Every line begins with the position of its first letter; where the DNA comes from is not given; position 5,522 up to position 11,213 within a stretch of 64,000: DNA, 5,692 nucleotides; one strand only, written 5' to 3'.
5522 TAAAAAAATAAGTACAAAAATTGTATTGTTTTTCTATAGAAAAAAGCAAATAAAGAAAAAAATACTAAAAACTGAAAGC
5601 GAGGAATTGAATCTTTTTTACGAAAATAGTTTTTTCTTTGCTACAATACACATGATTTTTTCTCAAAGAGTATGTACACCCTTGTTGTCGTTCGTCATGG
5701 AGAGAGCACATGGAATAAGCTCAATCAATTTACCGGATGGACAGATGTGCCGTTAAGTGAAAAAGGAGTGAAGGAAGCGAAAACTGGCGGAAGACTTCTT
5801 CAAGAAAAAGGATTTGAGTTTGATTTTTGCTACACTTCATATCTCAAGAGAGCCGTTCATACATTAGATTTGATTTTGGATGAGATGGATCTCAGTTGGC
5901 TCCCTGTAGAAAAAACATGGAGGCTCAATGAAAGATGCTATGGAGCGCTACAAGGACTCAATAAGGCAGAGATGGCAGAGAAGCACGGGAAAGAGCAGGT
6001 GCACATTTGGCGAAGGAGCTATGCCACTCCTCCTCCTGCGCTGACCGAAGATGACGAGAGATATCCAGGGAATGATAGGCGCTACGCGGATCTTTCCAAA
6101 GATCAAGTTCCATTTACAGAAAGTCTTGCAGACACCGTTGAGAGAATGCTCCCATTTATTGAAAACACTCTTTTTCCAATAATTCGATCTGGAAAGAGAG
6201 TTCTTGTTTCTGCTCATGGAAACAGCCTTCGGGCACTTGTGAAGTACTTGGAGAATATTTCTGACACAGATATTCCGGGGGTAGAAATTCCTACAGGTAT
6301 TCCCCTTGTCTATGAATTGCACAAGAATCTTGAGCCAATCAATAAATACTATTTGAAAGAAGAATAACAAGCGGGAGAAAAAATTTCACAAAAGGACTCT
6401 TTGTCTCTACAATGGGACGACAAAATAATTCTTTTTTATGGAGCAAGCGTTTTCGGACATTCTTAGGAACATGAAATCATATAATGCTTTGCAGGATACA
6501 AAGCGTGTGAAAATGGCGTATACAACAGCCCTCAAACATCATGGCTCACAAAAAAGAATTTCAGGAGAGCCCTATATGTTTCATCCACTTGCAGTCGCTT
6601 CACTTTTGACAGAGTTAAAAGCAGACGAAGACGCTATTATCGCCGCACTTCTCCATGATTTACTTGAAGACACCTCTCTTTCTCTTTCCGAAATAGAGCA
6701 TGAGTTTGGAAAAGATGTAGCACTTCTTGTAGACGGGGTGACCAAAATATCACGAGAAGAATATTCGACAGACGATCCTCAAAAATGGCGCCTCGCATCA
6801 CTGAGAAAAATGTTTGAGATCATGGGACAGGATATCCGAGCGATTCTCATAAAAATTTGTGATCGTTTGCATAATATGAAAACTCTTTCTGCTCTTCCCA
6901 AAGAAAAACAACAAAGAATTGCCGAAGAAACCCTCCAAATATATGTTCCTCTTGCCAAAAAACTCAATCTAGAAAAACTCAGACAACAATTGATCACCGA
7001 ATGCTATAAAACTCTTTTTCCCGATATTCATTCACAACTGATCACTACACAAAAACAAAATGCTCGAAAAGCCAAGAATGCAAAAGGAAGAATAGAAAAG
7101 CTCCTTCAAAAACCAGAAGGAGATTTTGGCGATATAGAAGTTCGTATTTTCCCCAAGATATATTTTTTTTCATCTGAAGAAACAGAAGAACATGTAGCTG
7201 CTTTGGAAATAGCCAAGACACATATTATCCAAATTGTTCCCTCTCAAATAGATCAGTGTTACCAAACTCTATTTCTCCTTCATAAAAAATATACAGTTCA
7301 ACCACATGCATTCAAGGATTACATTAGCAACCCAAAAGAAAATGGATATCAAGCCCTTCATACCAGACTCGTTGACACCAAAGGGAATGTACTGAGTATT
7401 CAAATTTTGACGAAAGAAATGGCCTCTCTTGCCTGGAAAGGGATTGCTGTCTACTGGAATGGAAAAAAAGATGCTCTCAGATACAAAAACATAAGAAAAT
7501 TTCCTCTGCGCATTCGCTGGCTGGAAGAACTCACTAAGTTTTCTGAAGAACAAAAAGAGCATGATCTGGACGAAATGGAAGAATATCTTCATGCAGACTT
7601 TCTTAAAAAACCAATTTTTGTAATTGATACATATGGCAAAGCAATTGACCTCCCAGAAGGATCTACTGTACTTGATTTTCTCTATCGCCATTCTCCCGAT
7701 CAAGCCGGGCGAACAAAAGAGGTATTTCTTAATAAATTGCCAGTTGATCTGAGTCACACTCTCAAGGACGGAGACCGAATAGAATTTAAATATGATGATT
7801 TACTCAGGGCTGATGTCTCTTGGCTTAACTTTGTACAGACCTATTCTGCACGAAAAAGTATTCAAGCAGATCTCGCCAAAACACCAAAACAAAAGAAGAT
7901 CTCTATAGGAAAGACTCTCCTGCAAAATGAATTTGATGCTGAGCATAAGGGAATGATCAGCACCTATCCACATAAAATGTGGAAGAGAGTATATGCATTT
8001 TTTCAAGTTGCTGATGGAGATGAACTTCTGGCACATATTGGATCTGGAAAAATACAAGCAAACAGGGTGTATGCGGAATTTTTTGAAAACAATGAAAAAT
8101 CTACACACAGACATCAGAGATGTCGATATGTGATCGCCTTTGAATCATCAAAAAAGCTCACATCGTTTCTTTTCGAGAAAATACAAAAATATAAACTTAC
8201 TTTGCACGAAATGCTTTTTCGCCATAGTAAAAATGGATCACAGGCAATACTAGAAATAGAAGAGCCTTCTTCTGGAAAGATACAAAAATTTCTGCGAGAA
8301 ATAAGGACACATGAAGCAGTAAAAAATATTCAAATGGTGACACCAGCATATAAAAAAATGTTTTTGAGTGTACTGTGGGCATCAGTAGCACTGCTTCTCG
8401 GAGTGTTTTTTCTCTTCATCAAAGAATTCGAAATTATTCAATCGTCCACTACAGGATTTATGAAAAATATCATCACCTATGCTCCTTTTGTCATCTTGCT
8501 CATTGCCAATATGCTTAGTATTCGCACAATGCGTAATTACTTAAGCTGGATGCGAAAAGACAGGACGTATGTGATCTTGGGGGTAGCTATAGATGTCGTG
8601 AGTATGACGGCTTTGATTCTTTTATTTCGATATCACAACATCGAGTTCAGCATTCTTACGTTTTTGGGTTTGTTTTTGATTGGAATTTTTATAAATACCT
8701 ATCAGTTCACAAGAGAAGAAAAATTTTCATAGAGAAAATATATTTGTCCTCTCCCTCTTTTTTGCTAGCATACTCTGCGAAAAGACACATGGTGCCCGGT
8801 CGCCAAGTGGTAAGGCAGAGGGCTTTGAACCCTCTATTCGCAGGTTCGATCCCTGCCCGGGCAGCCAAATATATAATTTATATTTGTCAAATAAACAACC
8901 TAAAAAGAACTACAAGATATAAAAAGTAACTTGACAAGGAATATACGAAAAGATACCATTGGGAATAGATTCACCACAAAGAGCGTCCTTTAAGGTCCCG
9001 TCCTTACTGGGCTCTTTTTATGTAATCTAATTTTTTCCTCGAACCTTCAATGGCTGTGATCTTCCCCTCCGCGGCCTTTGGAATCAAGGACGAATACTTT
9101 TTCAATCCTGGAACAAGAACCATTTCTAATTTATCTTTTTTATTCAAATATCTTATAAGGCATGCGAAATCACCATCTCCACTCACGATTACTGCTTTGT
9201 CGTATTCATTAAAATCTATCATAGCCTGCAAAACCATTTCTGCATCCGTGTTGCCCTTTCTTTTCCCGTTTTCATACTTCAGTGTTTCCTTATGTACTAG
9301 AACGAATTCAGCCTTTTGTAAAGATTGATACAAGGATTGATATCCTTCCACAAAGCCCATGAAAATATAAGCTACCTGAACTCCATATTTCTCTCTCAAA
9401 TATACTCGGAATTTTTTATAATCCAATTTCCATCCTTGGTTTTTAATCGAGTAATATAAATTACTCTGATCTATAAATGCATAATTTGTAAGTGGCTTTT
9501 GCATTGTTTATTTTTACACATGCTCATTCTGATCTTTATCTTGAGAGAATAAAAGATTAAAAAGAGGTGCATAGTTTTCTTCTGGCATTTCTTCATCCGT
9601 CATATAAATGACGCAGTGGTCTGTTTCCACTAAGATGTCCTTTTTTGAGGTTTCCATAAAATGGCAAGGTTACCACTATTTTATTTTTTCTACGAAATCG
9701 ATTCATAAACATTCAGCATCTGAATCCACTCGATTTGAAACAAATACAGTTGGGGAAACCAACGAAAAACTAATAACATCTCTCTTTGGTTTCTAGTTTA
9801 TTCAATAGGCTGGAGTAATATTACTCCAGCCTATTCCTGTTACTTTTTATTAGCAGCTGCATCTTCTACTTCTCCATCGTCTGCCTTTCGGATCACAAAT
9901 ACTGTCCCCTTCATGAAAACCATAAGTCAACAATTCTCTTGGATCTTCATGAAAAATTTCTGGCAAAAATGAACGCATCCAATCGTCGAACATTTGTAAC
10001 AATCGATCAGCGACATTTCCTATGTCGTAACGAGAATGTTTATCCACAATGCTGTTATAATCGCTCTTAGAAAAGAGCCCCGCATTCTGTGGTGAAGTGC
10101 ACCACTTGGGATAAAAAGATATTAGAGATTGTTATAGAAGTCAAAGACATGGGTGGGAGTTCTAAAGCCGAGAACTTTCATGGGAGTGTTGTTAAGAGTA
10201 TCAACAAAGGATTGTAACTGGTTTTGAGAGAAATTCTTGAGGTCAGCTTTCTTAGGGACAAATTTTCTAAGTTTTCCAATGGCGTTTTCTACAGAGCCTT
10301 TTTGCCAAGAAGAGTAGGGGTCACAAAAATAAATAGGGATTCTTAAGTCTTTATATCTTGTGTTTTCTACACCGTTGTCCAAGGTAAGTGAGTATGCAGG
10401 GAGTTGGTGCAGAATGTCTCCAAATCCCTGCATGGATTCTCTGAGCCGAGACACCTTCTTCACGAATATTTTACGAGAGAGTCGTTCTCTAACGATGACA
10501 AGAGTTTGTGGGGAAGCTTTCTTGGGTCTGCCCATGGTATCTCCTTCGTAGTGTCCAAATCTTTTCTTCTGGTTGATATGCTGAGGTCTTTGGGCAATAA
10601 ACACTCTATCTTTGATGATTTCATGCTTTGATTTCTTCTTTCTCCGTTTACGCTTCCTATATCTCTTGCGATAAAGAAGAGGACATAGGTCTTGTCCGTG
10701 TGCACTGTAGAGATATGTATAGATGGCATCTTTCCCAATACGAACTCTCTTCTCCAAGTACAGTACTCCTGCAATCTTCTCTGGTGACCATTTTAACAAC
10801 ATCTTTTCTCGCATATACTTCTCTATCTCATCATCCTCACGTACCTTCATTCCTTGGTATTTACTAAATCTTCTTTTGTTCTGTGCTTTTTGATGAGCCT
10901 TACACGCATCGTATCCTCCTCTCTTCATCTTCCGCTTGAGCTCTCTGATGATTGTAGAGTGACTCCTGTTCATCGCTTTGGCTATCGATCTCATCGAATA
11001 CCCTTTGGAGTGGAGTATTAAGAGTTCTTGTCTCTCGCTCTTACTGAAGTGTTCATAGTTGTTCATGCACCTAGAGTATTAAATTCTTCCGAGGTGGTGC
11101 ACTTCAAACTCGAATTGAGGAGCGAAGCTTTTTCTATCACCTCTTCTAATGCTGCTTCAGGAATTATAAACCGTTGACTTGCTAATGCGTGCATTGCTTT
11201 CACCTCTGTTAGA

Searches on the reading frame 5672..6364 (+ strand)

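Call 21: search_protein_families(library=pfam, proteins=[window:5672-6364:+], max_evalue=0.0001)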
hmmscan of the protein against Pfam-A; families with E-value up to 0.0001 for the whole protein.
window:5672-6364:+ (231 aa): 1 family
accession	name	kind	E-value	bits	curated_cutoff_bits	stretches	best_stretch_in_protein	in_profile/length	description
PF00300.27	His_Phos_1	-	6.3e-36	124.3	21.7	1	4-125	1-116/194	Histidine phosphatase superfamily (branch 1)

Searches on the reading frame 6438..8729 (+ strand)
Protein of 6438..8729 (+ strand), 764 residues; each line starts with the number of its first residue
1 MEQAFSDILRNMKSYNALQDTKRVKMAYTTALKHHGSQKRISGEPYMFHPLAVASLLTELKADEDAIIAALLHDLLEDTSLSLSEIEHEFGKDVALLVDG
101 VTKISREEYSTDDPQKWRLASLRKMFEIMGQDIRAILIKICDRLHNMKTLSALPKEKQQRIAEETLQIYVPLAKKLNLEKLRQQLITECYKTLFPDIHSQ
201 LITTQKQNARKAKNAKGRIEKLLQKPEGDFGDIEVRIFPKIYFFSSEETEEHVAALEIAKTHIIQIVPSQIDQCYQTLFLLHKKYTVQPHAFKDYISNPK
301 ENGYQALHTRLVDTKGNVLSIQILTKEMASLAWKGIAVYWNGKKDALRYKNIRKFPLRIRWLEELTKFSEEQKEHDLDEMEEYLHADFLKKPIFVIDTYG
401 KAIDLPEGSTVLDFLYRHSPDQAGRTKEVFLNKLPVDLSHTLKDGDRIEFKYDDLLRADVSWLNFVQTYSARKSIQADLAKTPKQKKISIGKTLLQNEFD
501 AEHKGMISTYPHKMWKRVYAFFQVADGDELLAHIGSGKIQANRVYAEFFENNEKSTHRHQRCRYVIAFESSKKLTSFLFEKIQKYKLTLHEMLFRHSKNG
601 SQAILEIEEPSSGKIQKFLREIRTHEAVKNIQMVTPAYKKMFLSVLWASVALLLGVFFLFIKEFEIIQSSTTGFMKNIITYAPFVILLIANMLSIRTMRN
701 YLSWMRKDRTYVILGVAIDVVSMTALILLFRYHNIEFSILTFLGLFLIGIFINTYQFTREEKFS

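Call 21: search_protein_families(library=pfam, proteins=[window:6438-8729:+], max_evalue=0.0001)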
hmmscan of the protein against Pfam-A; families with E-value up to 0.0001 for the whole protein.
window:6438-8729:+ (764 aa): 5 families
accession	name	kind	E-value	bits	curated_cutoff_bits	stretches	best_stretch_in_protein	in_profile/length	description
PF13328.12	HD_4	-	2.2e-41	141.6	27.2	1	27-177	1-154/156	HD domain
PF04607.23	RelA_SpoT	-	1e-16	61.6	27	1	262-344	27-110/113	Region found in RelA / SpoT proteins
PF01966.28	HD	-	4e-10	40.4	22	1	49-147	4-116/116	HD domain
PF02824.27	TGS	-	4e-07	30.4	22.2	1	400-450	8-58/60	TGS domain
PF19296.4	RelA_AH_RIS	-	7.2e-05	23.4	23.8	0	465-561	3-95/185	RelA/SpoT, AH and RIS domains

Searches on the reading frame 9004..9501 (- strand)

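Call 21: search_protein_families(library=pfam, proteins=[window:9004-9501:-], max_evalue=0.0001)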
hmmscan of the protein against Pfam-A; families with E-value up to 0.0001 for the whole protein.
window:9004-9501:- (165 aa): 1 family
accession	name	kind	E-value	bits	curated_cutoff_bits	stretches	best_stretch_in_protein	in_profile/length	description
PF01936.24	NYN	-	3.4e-17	63.7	24.2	1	9-131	5-126/145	NYN domain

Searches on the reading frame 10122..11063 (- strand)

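Call 21: search_protein_families(library=pfam, proteins=[window:10122-11063:-], max_evalue=0.0001)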
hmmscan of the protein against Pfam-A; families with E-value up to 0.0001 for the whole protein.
window:10122-11063:- (313 aa): 2 families
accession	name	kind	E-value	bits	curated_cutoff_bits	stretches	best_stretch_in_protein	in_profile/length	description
PF13936.12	HTH_38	-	3.4e-14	52.7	27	1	3-44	2-43/44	Helix-turn-helix domain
PF13384.12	HTH_23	-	3.4e-05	24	24.6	0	8-45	4-41/50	Homeodomain-like domain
